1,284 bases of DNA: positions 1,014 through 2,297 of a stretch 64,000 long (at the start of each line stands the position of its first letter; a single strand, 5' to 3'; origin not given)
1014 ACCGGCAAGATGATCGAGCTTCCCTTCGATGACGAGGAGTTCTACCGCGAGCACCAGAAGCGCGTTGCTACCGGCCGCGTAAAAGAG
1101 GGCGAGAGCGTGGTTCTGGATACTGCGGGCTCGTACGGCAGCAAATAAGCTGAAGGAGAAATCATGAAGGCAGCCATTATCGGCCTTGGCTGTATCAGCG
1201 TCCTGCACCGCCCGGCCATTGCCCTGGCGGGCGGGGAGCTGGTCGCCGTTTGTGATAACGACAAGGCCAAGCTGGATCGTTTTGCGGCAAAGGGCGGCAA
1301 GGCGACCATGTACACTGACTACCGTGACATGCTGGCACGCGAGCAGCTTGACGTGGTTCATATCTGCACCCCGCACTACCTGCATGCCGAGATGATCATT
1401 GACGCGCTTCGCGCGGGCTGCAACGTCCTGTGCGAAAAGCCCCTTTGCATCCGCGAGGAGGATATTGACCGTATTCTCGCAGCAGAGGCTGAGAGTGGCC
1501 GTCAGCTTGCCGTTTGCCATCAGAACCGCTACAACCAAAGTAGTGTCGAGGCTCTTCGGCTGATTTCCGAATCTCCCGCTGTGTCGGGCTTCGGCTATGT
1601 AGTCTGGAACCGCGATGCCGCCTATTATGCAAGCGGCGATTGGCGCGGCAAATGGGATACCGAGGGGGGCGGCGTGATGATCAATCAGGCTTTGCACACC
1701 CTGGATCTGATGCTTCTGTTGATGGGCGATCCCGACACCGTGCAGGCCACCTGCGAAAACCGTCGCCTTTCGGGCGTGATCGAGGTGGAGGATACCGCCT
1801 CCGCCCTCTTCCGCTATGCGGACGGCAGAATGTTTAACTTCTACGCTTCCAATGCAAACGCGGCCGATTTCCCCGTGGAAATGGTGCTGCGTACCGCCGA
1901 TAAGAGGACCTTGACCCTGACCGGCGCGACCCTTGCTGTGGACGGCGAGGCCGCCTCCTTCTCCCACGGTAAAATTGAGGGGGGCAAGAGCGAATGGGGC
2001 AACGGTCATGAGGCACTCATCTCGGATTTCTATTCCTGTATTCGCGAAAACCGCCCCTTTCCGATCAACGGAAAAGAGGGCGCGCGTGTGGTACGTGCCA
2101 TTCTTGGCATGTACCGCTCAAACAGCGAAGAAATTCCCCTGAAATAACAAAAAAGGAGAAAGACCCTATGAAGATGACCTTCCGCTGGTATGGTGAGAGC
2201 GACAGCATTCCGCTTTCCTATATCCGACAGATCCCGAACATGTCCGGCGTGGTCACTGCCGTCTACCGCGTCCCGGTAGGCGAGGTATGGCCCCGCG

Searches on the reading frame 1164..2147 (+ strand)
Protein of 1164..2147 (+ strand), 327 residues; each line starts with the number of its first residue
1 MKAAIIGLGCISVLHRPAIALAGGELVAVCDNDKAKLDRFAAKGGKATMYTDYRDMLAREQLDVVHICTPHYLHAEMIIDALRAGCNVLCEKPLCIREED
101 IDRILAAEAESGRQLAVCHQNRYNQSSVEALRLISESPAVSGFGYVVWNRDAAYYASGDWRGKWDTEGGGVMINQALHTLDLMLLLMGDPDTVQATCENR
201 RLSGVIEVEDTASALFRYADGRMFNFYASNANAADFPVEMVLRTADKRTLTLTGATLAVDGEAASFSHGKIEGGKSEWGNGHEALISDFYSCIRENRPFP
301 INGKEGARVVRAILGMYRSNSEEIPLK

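Call 67: find_encoding_contigs(protein=window:1164-2147:+, flank=10000, max_places=1)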
Protein window:1164-2147:+ (327 aa): 7 contigs read that carry it; 1 place shown.
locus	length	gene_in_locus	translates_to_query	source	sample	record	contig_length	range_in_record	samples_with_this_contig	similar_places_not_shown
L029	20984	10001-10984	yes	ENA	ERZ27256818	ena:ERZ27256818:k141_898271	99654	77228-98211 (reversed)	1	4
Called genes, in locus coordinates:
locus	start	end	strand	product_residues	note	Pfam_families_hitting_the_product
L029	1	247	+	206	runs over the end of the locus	PF01195:Pept_tRNA_hydro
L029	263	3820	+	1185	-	PF17757:UvrB_inter, PF02559:CarD_TRCF_RID, PF00270:DEAD, PF00271:Helicase_C, PF03461:TRCF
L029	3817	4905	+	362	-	-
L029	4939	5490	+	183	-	PF01613:Flavin_Reduct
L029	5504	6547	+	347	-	-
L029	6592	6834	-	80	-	-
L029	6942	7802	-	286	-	PF02311:AraC_binding, PF12833:HTH_18, PF00165:HTH_AraC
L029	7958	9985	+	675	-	PF01261:AP_endonuc_2, PF01408:GFO_IDH_MocA, PF02894:GFO_IDH_MocA_C, PF22725:GFO_IDH_MocA_C3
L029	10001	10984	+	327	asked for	PF01408:GFO_IDH_MocA, PF03447:NAD_binding_3 (weak), PF02894:GFO_IDH_MocA_C, PF22725:GFO_IDH_MocA_C3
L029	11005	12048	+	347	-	PF03786:UxuA, PF01261:AP_endonuc_2 (faint)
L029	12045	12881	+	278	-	PF00106:adh_short, PF13561:adh_short_C2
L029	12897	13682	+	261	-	PF01261:AP_endonuc_2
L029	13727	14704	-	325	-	-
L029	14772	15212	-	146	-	-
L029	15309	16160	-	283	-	-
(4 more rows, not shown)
